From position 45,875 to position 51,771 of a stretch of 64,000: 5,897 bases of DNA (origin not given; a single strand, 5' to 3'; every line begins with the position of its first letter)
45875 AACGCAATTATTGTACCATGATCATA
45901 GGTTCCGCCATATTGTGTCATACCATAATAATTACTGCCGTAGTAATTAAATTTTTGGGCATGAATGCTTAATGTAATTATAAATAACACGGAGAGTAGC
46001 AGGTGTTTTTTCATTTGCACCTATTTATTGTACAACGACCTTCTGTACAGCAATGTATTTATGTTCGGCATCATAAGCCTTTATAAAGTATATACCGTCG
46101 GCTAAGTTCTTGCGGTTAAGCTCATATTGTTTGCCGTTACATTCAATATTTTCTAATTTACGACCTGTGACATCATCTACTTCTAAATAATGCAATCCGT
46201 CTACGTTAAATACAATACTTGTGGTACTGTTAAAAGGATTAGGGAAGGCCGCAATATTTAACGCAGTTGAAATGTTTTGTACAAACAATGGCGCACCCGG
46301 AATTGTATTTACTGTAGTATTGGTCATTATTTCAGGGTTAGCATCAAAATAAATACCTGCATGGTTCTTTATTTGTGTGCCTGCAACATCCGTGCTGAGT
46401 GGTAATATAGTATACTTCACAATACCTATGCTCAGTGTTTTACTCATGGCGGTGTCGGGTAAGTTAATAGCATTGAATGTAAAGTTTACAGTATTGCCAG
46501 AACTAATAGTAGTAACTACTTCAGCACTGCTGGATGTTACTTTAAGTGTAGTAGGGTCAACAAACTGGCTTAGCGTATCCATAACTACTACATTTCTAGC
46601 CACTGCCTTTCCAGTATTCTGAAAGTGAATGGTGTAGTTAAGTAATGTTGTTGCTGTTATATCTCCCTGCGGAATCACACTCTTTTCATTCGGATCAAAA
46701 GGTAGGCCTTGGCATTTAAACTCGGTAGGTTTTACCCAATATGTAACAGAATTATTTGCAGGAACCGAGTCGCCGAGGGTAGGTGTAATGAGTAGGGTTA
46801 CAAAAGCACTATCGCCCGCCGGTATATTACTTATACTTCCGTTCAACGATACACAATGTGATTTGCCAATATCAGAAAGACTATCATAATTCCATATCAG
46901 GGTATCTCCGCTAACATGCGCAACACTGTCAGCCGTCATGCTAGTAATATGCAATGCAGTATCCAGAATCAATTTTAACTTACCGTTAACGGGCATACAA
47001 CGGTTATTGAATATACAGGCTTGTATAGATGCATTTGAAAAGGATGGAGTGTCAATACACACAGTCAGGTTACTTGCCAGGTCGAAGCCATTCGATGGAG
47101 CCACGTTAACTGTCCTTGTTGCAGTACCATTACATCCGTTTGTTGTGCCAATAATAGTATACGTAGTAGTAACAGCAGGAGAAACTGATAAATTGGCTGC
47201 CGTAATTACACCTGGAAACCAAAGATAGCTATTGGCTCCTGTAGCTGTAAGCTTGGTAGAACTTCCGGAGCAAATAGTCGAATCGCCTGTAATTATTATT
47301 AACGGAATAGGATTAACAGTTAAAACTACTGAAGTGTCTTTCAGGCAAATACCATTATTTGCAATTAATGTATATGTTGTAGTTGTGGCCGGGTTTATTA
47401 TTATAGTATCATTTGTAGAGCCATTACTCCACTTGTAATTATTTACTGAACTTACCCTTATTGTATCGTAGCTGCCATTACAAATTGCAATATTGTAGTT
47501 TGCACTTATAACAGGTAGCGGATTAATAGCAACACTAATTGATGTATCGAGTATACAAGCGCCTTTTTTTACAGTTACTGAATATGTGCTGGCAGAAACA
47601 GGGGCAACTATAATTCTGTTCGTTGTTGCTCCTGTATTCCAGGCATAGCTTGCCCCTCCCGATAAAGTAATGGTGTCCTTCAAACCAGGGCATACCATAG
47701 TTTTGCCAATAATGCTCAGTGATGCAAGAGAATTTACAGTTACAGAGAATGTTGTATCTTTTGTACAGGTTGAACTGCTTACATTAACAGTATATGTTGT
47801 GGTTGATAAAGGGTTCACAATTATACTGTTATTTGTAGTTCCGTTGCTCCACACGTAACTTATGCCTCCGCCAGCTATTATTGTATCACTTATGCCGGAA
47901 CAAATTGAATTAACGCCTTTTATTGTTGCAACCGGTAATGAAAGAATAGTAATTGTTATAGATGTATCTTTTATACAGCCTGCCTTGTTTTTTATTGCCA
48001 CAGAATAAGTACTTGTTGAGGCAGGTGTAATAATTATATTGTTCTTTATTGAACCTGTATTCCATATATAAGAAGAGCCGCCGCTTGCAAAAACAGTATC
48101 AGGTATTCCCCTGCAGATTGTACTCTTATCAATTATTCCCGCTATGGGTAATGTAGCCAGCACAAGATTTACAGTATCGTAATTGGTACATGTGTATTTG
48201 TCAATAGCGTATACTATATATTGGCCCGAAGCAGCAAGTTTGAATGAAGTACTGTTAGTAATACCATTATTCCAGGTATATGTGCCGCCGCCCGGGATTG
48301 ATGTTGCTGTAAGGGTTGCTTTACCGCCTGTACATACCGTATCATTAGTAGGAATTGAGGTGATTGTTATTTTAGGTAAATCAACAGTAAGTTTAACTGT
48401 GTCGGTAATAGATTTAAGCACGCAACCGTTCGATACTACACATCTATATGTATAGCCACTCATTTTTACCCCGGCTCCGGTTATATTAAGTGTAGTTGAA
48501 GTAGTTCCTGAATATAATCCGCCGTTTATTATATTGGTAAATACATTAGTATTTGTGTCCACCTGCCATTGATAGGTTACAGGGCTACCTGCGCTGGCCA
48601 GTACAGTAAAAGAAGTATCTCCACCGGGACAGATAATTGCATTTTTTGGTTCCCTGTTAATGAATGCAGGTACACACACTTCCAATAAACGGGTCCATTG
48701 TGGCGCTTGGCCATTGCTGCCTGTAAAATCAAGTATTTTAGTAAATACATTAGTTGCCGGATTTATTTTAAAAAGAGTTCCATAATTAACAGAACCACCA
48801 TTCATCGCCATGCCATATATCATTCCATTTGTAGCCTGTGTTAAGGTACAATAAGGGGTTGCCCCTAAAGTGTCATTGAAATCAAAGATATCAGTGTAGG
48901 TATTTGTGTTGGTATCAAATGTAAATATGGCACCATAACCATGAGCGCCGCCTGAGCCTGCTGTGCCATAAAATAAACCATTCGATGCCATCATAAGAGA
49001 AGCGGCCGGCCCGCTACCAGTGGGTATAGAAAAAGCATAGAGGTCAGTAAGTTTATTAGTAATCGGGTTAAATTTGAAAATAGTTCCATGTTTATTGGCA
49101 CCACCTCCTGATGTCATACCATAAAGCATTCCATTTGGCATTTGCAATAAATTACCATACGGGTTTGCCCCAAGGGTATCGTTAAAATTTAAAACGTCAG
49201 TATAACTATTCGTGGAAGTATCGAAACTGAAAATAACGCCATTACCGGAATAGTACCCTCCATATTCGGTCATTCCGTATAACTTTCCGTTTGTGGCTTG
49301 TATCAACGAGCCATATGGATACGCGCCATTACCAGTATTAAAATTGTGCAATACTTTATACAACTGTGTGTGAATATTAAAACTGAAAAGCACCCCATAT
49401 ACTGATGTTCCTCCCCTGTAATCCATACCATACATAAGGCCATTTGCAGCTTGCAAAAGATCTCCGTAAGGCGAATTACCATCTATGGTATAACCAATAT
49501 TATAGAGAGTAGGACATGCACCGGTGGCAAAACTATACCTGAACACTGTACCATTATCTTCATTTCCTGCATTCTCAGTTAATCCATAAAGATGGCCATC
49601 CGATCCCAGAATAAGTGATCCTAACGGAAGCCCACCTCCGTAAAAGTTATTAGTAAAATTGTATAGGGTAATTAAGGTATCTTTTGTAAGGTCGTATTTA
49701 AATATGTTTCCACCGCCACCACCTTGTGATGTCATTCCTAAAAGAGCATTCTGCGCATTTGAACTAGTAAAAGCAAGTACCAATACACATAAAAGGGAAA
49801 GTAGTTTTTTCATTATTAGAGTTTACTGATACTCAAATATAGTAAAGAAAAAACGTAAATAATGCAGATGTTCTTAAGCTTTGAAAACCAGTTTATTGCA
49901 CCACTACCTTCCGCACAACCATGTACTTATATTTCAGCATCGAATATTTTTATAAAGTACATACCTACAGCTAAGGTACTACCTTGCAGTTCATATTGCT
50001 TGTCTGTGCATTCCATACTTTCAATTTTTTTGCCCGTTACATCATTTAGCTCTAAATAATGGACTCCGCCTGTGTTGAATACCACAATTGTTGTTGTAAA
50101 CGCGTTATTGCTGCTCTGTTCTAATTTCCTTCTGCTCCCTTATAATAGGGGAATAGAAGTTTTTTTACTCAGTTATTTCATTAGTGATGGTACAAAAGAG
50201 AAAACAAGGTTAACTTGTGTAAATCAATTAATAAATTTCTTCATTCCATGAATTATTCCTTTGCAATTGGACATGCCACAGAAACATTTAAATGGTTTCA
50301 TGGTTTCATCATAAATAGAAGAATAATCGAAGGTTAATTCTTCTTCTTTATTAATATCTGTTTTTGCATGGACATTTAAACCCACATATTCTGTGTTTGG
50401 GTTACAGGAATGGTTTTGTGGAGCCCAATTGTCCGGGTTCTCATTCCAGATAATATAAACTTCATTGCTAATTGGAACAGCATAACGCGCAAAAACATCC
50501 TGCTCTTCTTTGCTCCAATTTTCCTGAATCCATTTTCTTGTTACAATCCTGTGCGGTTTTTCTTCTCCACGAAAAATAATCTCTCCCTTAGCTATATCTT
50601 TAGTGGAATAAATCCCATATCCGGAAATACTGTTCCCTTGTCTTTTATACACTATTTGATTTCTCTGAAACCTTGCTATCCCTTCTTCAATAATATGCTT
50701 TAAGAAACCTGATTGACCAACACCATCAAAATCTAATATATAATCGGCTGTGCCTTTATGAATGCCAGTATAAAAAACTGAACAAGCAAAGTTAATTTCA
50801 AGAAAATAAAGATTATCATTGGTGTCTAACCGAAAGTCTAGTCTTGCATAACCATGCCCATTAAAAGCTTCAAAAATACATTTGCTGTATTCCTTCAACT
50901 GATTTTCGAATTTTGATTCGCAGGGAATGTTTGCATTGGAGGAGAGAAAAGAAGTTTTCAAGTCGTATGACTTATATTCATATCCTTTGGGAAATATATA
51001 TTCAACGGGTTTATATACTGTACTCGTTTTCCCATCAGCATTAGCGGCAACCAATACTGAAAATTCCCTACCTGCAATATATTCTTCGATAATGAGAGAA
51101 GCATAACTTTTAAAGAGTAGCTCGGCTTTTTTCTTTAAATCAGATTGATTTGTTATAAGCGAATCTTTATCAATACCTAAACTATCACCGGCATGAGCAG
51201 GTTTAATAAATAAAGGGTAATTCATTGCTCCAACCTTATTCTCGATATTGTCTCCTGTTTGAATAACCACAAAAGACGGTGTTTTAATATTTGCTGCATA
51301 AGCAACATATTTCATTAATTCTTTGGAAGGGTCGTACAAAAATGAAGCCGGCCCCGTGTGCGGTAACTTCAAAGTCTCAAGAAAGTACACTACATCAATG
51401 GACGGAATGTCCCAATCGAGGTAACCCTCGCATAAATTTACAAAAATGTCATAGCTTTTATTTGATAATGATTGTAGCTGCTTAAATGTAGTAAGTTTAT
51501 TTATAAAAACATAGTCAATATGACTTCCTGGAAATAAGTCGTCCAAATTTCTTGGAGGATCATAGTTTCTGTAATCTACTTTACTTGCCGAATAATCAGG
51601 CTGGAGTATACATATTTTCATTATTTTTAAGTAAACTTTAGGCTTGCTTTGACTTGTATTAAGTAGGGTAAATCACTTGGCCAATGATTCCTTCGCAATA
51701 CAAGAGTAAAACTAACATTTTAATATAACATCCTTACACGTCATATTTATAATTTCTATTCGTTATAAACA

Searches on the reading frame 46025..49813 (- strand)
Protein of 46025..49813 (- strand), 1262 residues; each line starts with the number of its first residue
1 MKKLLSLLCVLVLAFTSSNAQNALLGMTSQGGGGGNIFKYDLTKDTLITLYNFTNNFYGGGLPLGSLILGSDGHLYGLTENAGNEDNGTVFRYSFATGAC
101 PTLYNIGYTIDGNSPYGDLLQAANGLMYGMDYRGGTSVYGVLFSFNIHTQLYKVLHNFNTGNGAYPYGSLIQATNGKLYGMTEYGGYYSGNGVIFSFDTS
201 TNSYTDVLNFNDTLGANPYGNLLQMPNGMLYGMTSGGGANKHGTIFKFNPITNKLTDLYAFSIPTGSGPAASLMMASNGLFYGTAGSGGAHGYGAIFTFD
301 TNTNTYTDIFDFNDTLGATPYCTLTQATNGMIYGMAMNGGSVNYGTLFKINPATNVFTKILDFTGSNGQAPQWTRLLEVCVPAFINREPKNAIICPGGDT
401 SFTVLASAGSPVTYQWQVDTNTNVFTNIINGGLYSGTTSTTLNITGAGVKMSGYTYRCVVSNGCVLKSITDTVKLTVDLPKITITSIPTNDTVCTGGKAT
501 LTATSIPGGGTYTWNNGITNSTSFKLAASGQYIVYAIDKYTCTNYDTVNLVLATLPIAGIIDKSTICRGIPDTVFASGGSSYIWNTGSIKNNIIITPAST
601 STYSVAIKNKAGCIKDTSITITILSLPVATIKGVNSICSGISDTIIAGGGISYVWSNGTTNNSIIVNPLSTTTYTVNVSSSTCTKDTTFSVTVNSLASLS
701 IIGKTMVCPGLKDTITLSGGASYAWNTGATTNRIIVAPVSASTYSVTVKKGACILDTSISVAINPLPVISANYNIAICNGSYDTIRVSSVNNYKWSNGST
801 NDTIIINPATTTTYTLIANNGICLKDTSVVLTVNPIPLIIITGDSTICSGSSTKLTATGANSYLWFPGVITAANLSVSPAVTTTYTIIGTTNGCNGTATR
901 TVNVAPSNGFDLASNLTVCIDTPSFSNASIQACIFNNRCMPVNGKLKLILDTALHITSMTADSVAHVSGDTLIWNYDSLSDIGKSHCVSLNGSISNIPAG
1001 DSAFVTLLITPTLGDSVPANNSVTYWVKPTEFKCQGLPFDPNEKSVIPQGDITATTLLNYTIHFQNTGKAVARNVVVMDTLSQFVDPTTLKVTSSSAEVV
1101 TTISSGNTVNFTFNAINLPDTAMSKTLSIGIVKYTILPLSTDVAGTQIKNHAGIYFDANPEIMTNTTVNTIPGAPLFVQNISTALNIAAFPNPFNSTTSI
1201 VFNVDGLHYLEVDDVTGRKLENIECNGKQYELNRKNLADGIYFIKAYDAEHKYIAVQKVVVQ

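Call 9: search_protein_families(library=pfam, proteins=[window:46025-49813:-], max_evalue=0.001)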
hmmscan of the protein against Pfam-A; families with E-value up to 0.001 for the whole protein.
window:46025-49813:- (1262 aa): 4 families
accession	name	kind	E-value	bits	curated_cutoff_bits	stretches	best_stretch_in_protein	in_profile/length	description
PF24595.1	DUF7619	-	6.3e-36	123.8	27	1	1040-1170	1-133/133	Domain of unknown function (DUF7619)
PF18962.6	Por_Secre_tail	-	1.6e-06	28.8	27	1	1190-1261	2-75/75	Secretion system C-terminal sorting domain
PF13927.12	Ig_3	-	1.3e-05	26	30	1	386-462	5-78/78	Immunoglobulin domain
PF19081.6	Ig_7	-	0.00024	21.8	27.3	0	486-542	7-70/84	Ig-like domain CHU_C associated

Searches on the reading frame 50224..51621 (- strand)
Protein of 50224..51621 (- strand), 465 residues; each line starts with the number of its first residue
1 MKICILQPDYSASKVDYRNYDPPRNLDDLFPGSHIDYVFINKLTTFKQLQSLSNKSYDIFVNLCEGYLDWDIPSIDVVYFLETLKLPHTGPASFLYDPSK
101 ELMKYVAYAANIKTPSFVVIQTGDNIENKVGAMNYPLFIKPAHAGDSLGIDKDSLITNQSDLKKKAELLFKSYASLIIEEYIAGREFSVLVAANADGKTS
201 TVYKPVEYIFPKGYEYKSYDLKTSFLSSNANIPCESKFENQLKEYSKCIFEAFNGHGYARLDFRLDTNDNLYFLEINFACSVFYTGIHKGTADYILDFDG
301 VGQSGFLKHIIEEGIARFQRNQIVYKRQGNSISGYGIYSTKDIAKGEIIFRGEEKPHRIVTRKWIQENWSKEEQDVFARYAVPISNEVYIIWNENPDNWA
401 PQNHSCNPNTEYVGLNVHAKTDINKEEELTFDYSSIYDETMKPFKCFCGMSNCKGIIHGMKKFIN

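Call 9: search_protein_families(library=pfam, proteins=[window:50224-51621:-], max_evalue=0.001)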
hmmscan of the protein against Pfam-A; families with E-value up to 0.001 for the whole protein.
window:50224-51621:- (465 aa): 4 families
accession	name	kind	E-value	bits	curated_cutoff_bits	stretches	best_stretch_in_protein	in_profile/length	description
PF07478.18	Dala_Dala_lig_C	-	5.8e-24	85.2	24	1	110-277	5-173/204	D-ala D-ala ligase C-terminus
PF00856.33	SET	-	1.4e-12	48.4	22.4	1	334-433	1-104/105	SET domain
PF02222.28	ATP-grasp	-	1.4e-08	35.1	27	1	109-276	5-159/179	ATP-grasp domain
PF01071.24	GARS_A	-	0.00057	20.2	27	1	99-200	2-105/194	Phosphoribosylglycinamide synthetase, ATP-grasp (A) domain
